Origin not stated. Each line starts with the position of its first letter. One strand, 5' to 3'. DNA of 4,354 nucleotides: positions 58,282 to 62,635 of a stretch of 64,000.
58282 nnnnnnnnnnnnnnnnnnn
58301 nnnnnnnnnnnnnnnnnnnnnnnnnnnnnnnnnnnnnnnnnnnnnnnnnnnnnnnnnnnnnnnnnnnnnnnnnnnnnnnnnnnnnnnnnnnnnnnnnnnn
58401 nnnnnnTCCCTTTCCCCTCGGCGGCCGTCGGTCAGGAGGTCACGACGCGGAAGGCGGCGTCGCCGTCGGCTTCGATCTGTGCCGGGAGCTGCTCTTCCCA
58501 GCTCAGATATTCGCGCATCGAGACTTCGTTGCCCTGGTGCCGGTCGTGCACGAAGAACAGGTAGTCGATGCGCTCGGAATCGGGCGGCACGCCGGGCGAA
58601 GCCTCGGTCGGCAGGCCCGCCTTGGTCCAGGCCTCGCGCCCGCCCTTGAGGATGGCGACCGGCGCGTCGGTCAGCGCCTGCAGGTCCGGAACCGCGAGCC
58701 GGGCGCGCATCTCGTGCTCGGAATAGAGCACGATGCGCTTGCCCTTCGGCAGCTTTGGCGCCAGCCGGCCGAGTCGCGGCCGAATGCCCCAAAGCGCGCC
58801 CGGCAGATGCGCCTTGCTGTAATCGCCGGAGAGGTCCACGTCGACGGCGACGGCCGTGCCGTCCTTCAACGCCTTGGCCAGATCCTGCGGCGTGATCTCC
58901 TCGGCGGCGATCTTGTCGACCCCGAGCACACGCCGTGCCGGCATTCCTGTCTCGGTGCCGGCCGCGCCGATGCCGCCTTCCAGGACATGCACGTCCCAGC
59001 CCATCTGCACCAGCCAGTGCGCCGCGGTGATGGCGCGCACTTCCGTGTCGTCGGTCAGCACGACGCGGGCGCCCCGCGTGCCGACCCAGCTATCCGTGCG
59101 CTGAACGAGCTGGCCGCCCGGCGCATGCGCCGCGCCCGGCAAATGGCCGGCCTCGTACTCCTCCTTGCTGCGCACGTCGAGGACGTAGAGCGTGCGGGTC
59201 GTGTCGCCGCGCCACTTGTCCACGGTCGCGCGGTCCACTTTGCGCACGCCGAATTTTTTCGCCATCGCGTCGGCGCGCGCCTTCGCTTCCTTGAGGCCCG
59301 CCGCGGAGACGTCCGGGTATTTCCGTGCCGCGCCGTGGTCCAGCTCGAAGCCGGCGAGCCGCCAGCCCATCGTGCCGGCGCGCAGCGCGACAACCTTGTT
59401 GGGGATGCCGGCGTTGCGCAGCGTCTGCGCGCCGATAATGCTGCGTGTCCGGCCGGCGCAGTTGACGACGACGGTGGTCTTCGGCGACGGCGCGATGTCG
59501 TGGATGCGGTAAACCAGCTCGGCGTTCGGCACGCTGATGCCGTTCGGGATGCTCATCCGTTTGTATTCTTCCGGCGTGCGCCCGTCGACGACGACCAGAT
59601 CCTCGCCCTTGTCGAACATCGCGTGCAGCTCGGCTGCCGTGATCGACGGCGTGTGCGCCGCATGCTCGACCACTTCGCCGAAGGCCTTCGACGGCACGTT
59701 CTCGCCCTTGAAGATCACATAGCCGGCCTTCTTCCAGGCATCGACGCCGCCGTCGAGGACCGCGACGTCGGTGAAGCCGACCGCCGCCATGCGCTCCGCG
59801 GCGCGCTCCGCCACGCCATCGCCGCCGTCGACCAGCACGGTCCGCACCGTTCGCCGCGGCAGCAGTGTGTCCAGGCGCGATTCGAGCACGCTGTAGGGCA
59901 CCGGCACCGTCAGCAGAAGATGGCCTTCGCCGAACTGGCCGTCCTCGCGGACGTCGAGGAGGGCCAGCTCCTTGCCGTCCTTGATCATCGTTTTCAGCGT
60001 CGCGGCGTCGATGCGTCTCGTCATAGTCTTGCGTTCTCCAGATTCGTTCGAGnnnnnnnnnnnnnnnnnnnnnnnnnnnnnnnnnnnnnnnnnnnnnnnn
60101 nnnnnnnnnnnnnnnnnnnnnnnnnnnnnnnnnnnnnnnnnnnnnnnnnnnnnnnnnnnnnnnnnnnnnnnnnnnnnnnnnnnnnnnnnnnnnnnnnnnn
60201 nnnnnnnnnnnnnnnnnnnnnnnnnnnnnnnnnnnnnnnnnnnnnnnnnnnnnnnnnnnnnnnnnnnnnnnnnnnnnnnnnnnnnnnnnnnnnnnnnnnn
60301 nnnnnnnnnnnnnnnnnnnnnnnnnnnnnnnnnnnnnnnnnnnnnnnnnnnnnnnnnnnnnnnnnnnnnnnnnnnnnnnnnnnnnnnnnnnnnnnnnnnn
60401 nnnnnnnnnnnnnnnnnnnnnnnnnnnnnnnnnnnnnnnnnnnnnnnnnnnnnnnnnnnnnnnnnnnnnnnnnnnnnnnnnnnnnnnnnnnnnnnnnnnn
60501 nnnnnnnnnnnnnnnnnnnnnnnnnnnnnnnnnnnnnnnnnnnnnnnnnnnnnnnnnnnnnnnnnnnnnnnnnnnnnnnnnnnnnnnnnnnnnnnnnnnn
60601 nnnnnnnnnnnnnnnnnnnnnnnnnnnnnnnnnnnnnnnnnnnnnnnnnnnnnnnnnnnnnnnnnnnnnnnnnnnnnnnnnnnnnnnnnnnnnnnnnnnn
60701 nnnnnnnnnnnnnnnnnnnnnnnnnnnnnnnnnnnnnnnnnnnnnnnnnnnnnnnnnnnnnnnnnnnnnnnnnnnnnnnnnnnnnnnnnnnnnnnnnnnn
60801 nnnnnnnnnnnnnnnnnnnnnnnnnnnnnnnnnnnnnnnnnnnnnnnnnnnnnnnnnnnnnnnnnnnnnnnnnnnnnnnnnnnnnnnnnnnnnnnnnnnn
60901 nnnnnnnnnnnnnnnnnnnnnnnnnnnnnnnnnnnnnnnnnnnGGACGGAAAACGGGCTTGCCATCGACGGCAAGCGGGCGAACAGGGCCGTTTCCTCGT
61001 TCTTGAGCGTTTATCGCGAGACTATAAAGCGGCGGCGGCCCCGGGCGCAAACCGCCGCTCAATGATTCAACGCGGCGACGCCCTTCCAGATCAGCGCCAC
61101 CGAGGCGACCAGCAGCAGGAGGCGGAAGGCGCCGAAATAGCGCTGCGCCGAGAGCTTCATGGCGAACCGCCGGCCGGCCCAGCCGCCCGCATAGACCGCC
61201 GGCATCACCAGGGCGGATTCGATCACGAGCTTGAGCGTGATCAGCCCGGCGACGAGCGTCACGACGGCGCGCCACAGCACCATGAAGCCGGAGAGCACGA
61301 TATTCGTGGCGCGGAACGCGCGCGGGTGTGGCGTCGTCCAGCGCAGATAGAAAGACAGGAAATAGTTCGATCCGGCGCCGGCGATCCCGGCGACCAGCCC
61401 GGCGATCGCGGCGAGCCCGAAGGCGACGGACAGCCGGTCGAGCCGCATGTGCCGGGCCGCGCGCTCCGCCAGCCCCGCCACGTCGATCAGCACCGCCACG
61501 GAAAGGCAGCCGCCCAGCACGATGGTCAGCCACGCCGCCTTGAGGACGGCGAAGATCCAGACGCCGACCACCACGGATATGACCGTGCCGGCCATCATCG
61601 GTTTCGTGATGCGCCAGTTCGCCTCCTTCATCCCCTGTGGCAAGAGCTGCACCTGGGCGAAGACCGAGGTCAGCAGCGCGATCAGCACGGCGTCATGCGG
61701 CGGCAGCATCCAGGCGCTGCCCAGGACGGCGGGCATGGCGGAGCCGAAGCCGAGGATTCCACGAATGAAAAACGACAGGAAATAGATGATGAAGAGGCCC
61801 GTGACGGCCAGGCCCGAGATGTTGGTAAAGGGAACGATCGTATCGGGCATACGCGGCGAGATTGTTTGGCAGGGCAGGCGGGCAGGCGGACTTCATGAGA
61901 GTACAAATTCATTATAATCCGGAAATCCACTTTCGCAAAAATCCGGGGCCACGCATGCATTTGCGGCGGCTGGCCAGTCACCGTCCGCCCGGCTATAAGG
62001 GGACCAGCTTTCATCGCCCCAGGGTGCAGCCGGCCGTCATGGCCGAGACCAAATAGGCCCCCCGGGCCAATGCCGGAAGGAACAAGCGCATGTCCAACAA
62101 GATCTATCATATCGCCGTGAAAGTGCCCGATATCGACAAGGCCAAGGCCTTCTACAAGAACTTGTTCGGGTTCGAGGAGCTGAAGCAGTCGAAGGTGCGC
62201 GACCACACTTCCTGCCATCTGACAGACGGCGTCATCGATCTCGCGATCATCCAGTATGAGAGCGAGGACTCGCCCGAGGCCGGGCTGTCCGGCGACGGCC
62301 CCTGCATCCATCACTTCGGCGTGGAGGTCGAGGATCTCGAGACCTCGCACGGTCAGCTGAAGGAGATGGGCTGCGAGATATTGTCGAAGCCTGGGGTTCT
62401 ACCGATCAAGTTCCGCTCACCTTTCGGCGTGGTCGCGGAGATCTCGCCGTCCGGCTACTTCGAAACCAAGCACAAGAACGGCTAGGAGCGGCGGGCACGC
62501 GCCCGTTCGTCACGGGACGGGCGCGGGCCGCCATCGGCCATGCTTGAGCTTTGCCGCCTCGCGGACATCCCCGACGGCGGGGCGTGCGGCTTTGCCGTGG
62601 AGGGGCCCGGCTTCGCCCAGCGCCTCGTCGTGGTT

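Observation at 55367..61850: Six-gene operon: TauE/TSUP - TauD-like - 4x rhodanese - TauD-like - MFS - beta-hydroxyacid dehydrogenase, a candidate uncharacterised organosulfur catabolic pathway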

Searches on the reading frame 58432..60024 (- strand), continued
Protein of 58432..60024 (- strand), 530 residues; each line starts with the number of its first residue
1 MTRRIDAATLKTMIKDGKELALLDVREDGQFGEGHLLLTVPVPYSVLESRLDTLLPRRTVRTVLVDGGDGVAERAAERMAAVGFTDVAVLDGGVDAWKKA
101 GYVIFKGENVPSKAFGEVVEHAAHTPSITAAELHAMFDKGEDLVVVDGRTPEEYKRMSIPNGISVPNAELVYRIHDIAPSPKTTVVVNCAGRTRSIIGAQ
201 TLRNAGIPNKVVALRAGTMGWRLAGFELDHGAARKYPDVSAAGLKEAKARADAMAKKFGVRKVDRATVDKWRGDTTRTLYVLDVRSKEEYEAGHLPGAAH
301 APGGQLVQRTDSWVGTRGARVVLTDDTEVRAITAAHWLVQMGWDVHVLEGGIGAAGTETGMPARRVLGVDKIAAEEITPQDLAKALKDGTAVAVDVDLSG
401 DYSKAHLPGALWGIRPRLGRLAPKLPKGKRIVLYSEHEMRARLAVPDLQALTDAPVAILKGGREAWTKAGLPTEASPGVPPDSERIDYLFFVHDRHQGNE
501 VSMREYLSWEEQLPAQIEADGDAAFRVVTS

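Call 41: search_protein_families(library=ncbifam, proteins=[L005:12490-13377:+, L015:17824-18711:+, L042:88-807:+, L001:14691-14984:+], max_evalue=0.1)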
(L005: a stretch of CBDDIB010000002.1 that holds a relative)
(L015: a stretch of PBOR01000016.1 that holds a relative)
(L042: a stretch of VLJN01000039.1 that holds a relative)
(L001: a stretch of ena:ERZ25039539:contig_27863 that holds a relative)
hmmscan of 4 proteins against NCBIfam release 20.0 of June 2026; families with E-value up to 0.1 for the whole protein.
L005:12490-13377:+ (295 aa): 1 family
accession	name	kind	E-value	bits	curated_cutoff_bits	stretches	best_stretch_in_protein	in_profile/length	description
TIGR01728.1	SsuA_fam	subfamily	0.0001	21.6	163.5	1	102-243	99-239/290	aliphatic sulfonate ABC transporter substrate-binding protein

L015:17824-18711:+ (295 aa): 0 families

L042:88-807:+ (239 aa): 1 family
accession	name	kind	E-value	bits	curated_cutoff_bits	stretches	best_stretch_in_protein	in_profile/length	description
TIGR04366.1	cupin_WbuC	subfamily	0.0071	16.2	42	1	105-201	19-109/132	WbuC family cupin fold metalloprotein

L001:14691-14984:+ (97 aa): 1 family
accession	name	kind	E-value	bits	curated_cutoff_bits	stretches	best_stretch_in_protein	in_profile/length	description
NF007791.0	PRK10486.1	equivalog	7.9e-10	39.1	135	1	6-89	4-86/96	(4S)-4-hydroxy-5-phosphonooxypentane-2,3-dione isomerase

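Call 48: search_solved_structures(query=L042:217-807:+, max_evalue=1)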
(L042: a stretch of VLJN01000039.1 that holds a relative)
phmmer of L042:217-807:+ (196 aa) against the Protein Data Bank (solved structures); distinct sequences matched with E-value up to 1: 9.
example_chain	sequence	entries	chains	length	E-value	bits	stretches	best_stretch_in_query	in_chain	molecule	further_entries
8vni_A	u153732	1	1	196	2e-82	278.9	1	3-196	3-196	Mercaptosuccinate dioxygenase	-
4qma_A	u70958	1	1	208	2.7e-10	43.7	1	16-173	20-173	Cysteine dioxygenase type I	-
6xb9_A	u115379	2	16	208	2.8e-08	37.1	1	44-174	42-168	Cysteine dioxygenase type I protein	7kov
4wvz_A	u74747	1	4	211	4.3e-08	36.5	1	23-178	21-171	3-mercaptopropionate dioxygenase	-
3uss_A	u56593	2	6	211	4.5e-08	36.5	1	23-178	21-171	Putative uncharacterized protein | 3-mercaptopropionate dioxygenase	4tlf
3c37_A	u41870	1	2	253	0.1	15.8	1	14-56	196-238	Peptidase, M48 family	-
5e8c_A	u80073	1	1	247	0.4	13.8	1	34-104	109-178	UL31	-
5fki_1A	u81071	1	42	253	0.42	13.8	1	34-104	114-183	UL31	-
4z3u_B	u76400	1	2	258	0.43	13.7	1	34-104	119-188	UL31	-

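Call 66: search_protein_families(library=pfam, proteins=[L074:7725-9905:+, L014:2038-3180:+, L014:3200-4204:+, L014:4417-5643:+, L014:8135-9031:-], max_evalue=0.01)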
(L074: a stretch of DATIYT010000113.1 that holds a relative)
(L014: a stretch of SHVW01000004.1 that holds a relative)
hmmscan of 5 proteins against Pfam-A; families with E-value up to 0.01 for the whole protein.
L074:7725-9905:+ (726 aa): 1 family
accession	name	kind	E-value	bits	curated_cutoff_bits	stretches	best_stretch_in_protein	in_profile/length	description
PF00581.25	Rhodanese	-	4.2e-41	140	22.2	4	476-547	15-93/102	Rhodanese-like domain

L014:2038-3180:+ (380 aa): 1 family
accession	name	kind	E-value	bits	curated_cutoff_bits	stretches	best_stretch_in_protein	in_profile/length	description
PF00266.25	Aminotran_5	-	3.6e-26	92.5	21.5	1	53-370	39-369/371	Aminotransferase class-V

L014:3200-4204:+ (334 aa): 1 family
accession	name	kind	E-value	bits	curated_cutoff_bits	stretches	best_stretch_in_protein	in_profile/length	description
PF24827.1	AstE_AspA_cat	-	1.8e-39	135.7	25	1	49-235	1-191/192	Succinylglutamate desuccinylase/Aspartoacylase catalytic domain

L014:4417-5643:+ (408 aa): 2 families
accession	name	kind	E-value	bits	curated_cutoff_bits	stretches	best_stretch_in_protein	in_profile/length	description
PF07690.21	MFS_1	-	1.8e-32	113.1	33.4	1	26-369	2-347/347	Major Facilitator Superfamily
PF00083.30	Sugar_tr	-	7.9e-05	22.1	22.3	1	54-189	45-187/452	Sugar (and other) transporter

L014:8135-9031:- (298 aa): 1 family
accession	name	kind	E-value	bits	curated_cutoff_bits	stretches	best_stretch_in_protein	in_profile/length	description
PF03372.29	Exo_endo_phos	-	2.2e-16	60.7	24.5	1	9-289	3-225/225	Endonuclease/Exonuclease/phosphatase family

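Call 69: search_dna_similar(query=window:58432-60024:-, collection=plasmids, mode=protein, max_rows=25, max_evalue=1e-50)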
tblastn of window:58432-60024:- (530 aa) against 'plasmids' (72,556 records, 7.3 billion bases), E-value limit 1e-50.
Records with a match: 132; places in all: 142; records where one place covers at least 80% of the query: 97.
Best place of each record, by identity: <60% 132.
By first word of the organism name: Agrobacterium 33; Ralstonia 31; Rhizobium 15; Paraburkholderia 8; Azospirillum 8; Burkholderia 6; Cupriavidus 5; Klebsiella 5; Caballeronia 4; Variovorax 2; and 13 more.
By predicted mobility (MOB-suite, as given by PLSDB): non-mobilizable 85; conjugative 32; mobilizable 15.
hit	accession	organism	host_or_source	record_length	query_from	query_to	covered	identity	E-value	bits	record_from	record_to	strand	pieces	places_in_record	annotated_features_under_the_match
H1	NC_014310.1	Ralstonia solanacearum PSI07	-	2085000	5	525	98%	49.2%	1e-115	384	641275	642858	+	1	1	none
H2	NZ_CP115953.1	Ralstonia solanacearum CFBP2957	Solanum lycopersicum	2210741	5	525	98%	49.2%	9e-117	387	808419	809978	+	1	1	none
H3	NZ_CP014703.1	Ralstonia solanacearum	Solanum tuberosum,cell culture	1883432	5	525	98%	49.1%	2e-119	394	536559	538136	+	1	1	none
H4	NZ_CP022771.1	Ralstonia solanacearum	Solanum tuberosum,single cell,Potato ...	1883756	5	525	98%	49.1%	2e-119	394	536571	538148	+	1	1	none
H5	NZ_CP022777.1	Ralstonia solanacearum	Solanum tuberosum,single cell,Potato ...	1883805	5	525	98%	49.1%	2e-119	394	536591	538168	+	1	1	none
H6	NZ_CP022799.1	Ralstonia solanacearum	Solanum tuberosum,single cell,Potato ...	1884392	5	525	98%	49.1%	2e-119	394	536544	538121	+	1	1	none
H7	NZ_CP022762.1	Ralstonia solanacearum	Solanum tuberosum,single cell,Potato ...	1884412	5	525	98%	49.1%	2e-119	394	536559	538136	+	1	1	none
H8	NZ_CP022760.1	Ralstonia solanacearum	Solanum tuberosum,single cell,Potato ...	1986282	5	525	98%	49.1%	4e-115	382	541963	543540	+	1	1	none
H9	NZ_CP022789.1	Ralstonia solanacearum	Solanum tuberosum,single cell,Potato ...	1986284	5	525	98%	49.1%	4e-115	382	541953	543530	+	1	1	none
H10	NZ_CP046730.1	Ralstonia syzygii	tobacco,cell culture,leaf veins ...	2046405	5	525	98%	49.0%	4e-118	390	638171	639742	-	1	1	none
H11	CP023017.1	Ralstonia solanacearum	Solanum tuberosum,single cell,Potato ...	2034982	5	525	98%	49.0%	1e-117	389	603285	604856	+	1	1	sulfurtransferase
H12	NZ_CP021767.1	Ralstonia solanacearum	Solanum lycopersicum,Tomato with ...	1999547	5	525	98%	49.0%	1e-117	389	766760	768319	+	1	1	none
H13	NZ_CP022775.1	Ralstonia solanacearum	Solanum tuberosum,single cell,Potato ...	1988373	5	525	98%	49.0%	1e-119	395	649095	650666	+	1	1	none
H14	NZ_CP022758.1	Ralstonia solanacearum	Solanum tuberosum,single cell,Potato ...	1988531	5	525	98%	49.0%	1e-119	395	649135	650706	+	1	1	none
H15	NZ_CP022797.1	Ralstonia solanacearum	Solanum tuberosum,single cell,Potato ...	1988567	5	525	98%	49.0%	1e-119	395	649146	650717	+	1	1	none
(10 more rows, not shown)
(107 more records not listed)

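Call 70: get_annotated_region(hit=H11, flank=5000)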
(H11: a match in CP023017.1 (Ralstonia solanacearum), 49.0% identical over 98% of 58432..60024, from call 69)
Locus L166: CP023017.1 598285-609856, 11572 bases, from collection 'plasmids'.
description: Ralstonia solanacearum strain SL3022 plasmid unnamed, complete sequence
organism: Ralstonia solanacearum (NCBI taxid 305)
taxonomy: Bacteria; Pseudomonadota; Betaproteobacteria; Burkholderiales; Burkholderiaceae; Ralstonia; Ralstonia solanacearum
host: -; source: Solanum tuberosum,single cell,Potato bacterial wilt; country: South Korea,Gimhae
typing (MOB-suite, as given by PLSDB): non-mobilizable
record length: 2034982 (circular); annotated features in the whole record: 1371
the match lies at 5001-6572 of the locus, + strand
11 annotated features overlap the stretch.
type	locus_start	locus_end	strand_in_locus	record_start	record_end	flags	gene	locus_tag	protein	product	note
CDS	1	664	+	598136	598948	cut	paaI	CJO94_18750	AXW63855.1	phenylacetate-CoA oxygenase subunit PaaI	-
CDS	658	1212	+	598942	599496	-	paaJ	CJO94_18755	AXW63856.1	phenylacetate-CoA oxygenase subunit PaaJ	-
CDS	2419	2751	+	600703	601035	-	-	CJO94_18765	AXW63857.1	DUF2322 domain-containing protein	-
CDS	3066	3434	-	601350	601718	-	-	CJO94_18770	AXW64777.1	hypothetical protein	-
CDS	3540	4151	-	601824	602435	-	-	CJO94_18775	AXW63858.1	TetR/AcrR family transcriptional regulator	-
CDS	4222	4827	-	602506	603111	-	-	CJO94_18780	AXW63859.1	cysteine dioxygenase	-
CDS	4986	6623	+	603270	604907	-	-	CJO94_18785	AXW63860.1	sulfurtransferase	-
CDS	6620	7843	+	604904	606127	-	metC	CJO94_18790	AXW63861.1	cystathionine beta-lyase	-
CDS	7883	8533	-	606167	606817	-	bluB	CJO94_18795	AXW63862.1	5,6-dimethylbenzimidazole synthase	-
CDS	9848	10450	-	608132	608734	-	cobO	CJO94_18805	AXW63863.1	cob(I)yrinic acid a,c-diamide adenosyltransferase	-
CDS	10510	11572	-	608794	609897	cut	-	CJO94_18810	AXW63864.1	cobalamin biosynthesis protein P47K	-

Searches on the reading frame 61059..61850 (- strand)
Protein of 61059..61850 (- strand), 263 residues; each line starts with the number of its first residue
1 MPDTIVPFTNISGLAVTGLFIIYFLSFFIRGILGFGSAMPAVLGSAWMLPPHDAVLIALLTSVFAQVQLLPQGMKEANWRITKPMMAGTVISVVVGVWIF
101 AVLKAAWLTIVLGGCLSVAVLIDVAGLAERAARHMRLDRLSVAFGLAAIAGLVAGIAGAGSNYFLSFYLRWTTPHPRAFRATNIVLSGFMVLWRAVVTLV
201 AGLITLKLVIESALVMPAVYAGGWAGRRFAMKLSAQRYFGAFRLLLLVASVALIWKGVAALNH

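Call 4: search_protein_families(library=pfam, proteins=[window:61059-61850:-])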
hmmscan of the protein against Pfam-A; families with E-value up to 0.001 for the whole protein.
window:61059-61850:- (263 aa): 1 family
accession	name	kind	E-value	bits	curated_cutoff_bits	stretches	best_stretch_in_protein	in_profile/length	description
PF01925.25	TauE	-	2.1e-22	80.4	32.6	1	19-252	1-236/237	Sulfite exporter TauE/SafE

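Call 5: search_protein_families(library=ncbifam, proteins=[window:61059-61850:-], max_evalue=0.01)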
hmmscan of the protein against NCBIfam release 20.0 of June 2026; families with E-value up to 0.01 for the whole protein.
window:61059-61850:- (263 aa): 0 families

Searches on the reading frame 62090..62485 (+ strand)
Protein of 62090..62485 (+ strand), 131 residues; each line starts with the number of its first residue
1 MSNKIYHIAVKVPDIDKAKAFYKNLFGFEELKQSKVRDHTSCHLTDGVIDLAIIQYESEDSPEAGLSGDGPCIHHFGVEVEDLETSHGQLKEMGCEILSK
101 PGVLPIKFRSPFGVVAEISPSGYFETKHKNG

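Call 8: search_protein_families(library=pfam, proteins=[window:62090-62485:+], max_evalue=0.01)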
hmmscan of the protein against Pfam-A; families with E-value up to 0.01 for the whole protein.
window:62090-62485:+ (131 aa): 3 families
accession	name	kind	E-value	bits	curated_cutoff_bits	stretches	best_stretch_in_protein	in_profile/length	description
PF00903.31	Glyoxalase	-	1.2e-13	51.9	20.6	1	5-105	2-103/121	Glyoxalase/Bleomycin resistance protein/Dioxygenase superfamily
PF13669.12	Glyoxalase_4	-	2.7e-11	44.2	27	1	7-101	2-97/109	Glyoxalase/Bleomycin resistance protein/Dioxygenase superfamily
PF22677.2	Ble-like_N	-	6.3e-05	23.1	24.5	1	6-29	3-26/41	Bleomycin resistance protein-like N-terminal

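Call 41: search_protein_families(library=ncbifam, proteins=[window:62090-62485:+], max_evalue=0.1)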
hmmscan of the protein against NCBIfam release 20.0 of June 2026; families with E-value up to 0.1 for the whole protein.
window:62090-62485:+ (131 aa): 15 families
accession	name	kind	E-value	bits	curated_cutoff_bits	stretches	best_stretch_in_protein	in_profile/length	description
TIGR03081.1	metmalonyl_epim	equivalog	3.9e-11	43.6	114.95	1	4-100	1-101/129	methylmalonyl-CoA epimerase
NF050074.1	glyox_I_GloA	exception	1.4e-07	31.7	165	1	4-97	1-93/121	lactoylglutathione lyase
NF050075.1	SMU1112c_YaeR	equivalog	7.6e-07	29.4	140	1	3-96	2-96/125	SMU1112c/YaeR family gloxylase I-like metalloprotein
NF041414.1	ArsI_CadI_VOC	equivalog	8.4e-07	28.7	116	1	7-91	3-75/147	ArsI/CadI family heavy metal resistance metalloenzyme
TIGR01263.1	4HPPD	equivalog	4.5e-06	26.4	277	1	4-101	2-101/353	4-hydroxyphenylpyruvate dioxygenase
TIGR00068.2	glyox_I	equivalog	0.00021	21.2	120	1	5-38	2-35/143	lactoylglutathione lyase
TIGR03645.1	glyox_marine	hypoth_equivalog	0.00023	21.2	262.05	1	5-33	5-33/162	lactoylglutathione lyase family protein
NF008551.0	PRK11478.1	equivalog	0.0007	20.1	148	1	4-95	6-100/129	VOC family protein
TIGR02295.1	HpaD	equivalog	0.00077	18.7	321.4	1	4-82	139-210/298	3,4-dihydroxyphenylacetate 2,3-dioxygenase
TIGR03211.1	catechol_2_3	equivalog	0.0017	17.7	320.2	1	4-37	4-37/303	catechol 2,3-dioxygenase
TIGR03213.1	23dbph12diox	equivalog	0.018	14.5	366.45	1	6-83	144-217/287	biphenyl-2,3-diol 1,2-dioxygenase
NF041542.1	fosX-Cc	exception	0.043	14.2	270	1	5-38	3-36/130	fosfomycin resistance hydrolase FosXCC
NF000496.2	Fos_GSH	equivalog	0.043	13.9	180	1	3-95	3-89/136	fosfomycin resistance glutathione transferase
NF003152.0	PRK04101.1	equivalog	0.058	13.7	171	0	3-98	3-91/139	metallothiol transferase FosB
NF000493.1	Fos_BSH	exception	0.093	13.2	240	0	4-98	3-90/137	FosB/FosD family fosfomycin resistance bacillithiol transferase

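Call 55: search_solved_structures(query=window:62090-62485:+, max_evalue=0.01)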
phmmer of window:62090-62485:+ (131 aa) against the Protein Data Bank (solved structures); distinct sequences matched with E-value up to 0.01: 15.
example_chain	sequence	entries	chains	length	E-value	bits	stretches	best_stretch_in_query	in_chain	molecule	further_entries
3rmu_A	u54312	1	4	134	2.6e-07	34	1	3-99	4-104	Methylmalonyl-CoA epimerase, mitochondrial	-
6qh4_C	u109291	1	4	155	5.1e-07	33.1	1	3-94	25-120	Methylmalonyl-CoA epimerase, mitochondrial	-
2qh0_A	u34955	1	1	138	1.3e-05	28.6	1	1-106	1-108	Lactoylglutathione lyase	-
3hdp_A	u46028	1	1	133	1.3e-05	28.5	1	1-105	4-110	Glyoxalase-I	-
3l7t_A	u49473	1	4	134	8.6e-05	25.9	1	4-97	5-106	Putative uncharacterized protein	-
6bnn_A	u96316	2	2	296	0.00043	23.6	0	2-123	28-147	Lactoylglutathione lyase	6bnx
5d7z_A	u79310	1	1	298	0.00048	23.5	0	2-123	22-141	Lactoylglutathione lyase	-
6bnz_A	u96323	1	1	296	0.00054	23.3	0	2-123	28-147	Lactoylglutathione lyase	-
1jc4_A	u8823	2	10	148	0.00073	22.9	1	5-99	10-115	Methylmalonyl-CoA epimerase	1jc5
3oa4_A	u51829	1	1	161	0.0015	21.9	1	2-100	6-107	glyoxalase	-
6xbt_A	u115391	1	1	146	0.0021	21.4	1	4-99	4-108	Methylmalonyl-CoA epimerase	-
1sqi_A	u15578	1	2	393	0.0078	19.6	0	12-110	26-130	4-hydroxyphenylpyruvic acid dioxygenase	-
6xbv_A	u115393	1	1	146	0.0085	19.4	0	4-99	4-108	Methylmalonyl-CoA epimerase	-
6wf6_A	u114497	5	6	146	0.0094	19.3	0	4-99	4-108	Methylmalonyl-CoA epimerase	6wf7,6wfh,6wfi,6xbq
3vcx_A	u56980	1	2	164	0.01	19.2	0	5-98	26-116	Glyoxalase/Bleomycin resistance protein/dioxygenase domain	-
